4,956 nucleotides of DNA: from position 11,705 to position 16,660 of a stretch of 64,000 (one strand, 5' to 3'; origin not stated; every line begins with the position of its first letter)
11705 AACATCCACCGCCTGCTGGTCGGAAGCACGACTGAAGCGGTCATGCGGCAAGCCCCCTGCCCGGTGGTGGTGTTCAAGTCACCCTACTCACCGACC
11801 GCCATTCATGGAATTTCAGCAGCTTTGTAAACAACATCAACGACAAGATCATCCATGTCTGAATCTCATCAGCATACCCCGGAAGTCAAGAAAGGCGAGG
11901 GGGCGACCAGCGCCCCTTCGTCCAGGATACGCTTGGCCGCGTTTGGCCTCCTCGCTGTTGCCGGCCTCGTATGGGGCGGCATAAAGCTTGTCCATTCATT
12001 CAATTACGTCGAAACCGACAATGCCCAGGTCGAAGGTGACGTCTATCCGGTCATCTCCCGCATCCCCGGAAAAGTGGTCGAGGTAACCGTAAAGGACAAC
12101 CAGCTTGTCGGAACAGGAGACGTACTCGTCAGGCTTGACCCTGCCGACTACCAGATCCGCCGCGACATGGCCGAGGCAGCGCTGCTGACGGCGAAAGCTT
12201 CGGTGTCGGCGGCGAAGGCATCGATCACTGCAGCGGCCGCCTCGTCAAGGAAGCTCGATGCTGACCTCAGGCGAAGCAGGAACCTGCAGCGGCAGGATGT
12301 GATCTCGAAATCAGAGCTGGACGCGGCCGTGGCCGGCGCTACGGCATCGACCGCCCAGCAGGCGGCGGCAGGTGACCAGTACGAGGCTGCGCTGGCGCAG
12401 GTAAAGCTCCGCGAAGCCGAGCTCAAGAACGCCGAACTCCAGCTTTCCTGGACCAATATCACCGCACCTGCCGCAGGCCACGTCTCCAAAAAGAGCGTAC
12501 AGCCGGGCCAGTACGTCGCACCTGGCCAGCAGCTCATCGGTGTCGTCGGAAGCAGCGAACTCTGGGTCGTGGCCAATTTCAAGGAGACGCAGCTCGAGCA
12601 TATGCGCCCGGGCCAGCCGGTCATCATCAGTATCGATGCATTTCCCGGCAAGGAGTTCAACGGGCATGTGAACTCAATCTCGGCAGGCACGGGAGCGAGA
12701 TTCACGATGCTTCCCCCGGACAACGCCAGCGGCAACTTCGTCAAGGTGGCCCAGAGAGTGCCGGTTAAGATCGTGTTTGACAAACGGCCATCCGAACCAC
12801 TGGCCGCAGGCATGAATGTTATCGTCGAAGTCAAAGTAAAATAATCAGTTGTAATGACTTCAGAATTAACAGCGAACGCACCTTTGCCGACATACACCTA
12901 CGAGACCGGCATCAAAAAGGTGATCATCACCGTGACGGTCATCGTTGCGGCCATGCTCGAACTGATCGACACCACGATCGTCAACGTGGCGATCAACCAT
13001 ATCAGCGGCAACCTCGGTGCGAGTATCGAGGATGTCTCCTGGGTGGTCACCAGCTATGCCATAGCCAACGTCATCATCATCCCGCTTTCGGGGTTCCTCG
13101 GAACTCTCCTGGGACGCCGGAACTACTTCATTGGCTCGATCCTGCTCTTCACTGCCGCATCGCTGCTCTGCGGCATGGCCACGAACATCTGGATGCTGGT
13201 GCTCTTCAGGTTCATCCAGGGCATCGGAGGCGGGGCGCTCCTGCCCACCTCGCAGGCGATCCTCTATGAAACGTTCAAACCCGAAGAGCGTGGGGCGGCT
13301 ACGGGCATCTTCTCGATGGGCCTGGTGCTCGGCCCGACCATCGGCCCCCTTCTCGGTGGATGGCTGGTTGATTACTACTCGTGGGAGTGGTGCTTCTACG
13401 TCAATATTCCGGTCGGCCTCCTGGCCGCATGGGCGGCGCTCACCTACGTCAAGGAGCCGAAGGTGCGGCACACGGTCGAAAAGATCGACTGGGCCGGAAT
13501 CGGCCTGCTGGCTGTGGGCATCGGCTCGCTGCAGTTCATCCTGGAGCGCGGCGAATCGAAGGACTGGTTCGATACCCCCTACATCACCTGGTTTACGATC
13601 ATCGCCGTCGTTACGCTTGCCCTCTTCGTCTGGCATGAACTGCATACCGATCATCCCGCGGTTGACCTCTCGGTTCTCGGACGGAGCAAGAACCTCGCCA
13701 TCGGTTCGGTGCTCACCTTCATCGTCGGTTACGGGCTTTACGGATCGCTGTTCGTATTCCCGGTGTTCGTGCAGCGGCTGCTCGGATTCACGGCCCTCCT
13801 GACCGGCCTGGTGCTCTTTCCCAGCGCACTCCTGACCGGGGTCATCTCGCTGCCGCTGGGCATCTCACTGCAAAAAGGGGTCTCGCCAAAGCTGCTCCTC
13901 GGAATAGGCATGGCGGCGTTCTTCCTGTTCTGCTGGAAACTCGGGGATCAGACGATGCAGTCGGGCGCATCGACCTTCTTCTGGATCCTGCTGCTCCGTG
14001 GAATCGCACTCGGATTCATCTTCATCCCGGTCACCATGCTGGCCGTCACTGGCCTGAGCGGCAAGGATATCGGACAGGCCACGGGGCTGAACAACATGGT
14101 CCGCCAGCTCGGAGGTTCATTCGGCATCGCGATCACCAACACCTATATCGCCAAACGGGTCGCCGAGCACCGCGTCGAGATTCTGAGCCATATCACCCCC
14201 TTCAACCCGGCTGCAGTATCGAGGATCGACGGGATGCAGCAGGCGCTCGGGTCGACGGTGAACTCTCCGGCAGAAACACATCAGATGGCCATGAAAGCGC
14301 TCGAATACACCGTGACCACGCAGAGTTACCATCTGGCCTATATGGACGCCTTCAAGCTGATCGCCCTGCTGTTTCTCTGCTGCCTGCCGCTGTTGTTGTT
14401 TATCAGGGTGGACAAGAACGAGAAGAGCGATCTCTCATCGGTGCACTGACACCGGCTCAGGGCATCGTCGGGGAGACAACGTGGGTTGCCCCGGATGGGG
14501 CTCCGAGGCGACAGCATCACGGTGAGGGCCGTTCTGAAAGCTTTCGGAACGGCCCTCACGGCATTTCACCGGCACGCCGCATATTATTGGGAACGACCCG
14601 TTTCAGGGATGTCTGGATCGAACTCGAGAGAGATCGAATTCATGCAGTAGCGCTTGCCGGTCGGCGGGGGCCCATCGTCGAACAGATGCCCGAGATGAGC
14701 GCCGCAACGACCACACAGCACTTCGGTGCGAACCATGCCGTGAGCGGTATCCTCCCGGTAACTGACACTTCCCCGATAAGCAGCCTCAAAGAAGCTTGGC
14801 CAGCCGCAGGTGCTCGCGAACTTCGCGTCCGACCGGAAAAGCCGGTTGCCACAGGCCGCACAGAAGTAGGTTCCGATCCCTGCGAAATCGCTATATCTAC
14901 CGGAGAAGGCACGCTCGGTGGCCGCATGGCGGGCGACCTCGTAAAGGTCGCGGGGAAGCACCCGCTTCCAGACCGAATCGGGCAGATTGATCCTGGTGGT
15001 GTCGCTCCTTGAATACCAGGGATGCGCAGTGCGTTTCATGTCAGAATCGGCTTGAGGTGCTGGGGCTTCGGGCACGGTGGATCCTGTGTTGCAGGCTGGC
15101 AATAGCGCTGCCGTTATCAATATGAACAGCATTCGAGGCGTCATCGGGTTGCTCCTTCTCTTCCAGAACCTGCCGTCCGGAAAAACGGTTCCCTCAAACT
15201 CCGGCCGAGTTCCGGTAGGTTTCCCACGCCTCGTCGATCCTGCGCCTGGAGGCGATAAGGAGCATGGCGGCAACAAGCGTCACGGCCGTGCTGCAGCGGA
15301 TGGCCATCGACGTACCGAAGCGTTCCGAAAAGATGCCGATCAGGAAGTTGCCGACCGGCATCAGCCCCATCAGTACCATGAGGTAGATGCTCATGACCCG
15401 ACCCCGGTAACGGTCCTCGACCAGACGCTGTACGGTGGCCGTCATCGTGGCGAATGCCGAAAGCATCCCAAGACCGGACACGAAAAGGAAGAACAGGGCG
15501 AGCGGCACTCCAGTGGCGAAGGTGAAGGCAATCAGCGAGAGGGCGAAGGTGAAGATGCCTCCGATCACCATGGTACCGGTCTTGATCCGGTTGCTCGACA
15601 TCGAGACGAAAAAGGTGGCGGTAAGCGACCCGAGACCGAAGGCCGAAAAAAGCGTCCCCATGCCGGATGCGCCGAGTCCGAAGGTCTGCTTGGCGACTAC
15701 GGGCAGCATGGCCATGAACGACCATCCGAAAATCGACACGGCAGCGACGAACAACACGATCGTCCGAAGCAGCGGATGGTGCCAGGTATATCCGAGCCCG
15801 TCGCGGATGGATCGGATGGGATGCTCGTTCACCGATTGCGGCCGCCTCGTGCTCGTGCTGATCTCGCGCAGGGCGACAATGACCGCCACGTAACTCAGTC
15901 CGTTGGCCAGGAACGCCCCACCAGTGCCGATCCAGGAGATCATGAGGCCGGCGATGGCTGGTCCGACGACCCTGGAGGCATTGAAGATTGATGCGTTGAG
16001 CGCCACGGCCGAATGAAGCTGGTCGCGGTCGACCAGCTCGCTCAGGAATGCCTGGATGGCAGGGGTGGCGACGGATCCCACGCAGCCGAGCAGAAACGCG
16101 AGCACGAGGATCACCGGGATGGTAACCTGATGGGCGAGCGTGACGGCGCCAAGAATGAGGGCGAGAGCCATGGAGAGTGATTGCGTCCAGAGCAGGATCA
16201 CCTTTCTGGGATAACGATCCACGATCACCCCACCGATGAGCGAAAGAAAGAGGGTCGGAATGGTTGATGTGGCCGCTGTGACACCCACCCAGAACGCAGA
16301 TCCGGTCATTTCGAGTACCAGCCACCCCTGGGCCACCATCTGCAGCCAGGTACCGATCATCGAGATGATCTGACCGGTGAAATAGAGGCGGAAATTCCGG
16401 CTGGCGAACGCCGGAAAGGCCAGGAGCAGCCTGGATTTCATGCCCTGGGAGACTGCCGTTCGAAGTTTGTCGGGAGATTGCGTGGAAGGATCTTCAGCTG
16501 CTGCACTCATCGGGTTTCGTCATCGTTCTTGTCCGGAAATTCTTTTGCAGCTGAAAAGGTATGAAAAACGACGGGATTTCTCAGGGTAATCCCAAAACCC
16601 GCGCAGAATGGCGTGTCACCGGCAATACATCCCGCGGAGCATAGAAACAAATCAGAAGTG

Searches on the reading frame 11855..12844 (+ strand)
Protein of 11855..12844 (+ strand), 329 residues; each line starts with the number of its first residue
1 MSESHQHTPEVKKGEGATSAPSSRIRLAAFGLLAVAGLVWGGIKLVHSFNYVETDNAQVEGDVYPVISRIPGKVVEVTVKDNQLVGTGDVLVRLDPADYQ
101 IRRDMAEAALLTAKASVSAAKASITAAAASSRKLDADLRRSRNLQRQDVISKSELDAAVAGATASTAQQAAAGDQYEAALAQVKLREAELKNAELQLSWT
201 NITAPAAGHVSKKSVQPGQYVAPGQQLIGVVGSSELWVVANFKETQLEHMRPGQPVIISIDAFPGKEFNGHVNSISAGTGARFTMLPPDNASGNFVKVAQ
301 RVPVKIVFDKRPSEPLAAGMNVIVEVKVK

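Call 41: search_protein_families(library=pfam, proteins=[window:11855-12844:+], max_evalue=0.001)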
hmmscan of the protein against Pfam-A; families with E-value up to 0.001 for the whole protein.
window:11855-12844:+ (329 aa): 5 families
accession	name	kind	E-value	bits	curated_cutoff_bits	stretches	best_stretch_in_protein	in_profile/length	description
PF16576.10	HlyD_D23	-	2.3e-21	76.5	30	1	60-276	16-185/214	Barrel-sandwich domain of CusB or HlyD membrane-fusion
PF13437.12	HlyD_3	-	1e-17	65.2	22.2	1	202-280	2-81/106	HlyD family secretion protein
PF00529.27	CusB_dom_1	-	2.2e-12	47.5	26.5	1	127-321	12-82/89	Cation efflux system protein CusB domain 1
PF13533.13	Biotin_lipoyl_2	-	1.3e-10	41.3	29.8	1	68-95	5-32/32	Biotin-lipoyl like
PF00364.28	Biotin_lipoyl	-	0.00069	19.8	22.1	0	66-94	45-73/73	Biotin-requiring enzyme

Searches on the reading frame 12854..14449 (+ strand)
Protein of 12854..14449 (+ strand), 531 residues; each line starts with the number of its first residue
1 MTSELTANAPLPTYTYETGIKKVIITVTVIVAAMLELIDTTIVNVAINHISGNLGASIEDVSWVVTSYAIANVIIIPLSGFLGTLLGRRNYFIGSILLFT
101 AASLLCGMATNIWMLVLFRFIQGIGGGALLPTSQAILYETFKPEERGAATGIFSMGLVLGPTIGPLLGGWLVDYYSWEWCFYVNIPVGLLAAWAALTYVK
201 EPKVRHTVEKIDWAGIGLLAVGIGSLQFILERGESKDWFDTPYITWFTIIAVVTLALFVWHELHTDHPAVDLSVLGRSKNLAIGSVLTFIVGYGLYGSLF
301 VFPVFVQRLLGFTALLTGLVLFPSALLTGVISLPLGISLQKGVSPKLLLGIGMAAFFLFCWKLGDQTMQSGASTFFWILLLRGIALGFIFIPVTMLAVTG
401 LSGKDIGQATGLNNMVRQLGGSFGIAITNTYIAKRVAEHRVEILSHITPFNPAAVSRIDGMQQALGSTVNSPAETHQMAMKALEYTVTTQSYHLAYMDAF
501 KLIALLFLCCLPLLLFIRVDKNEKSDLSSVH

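Call 41: search_protein_families(library=pfam, proteins=[window:12854-14449:+], max_evalue=0.001)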
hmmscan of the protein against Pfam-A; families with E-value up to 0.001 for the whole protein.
window:12854-14449:+ (531 aa): 4 families
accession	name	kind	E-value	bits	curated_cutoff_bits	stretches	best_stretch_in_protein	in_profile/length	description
PF07690.21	MFS_1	-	2.8e-60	204.5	33.4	1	30-424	2-346/347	Major Facilitator Superfamily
PF00083.30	Sugar_tr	-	3.8e-13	49.6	22.3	1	30-192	18-185/452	Sugar (and other) transporter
PF05977.19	MFS_3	-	1.2e-09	37.7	27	1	29-204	15-194/524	Transmembrane secretion effector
PF03137.26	OATP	-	4.4e-05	22.4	25.8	1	112-175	132-196/545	Organic Anion Transporter Polypeptide (OATP) family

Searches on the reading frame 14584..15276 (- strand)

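Call 95: search_protein_families(library=pfam, proteins=[window:14584-15276:-], max_evalue=0.01)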
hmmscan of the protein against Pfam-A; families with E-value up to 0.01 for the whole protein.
window:14584-15276:- (230 aa): 2 families
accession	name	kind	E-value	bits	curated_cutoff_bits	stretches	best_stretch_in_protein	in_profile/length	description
PF01641.26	SelR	-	2.3e-45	153.7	24.9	1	110-221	4-116/116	SelR domain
PF24046.1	At4g08330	-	0.00015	22.2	27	0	183-207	76-100/129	At4g08330 beta-tent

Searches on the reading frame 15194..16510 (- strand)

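Call 41: search_protein_families(library=pfam, proteins=[window:15194-16510:-], max_evalue=0.001)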
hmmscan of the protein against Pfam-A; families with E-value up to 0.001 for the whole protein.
window:15194-16510:- (438 aa): 3 families
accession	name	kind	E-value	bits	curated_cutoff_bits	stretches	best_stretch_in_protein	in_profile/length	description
PF05977.19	MFS_3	-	4e-70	237.2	27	1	32-425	4-397/524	Transmembrane secretion effector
PF07690.21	MFS_1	-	2.5e-49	168.5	33.4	2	44-381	2-340/347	Major Facilitator Superfamily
PF13347.12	MFS_2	-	2.8e-06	26.6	27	1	199-366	179-345/427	MFS/sugar transport protein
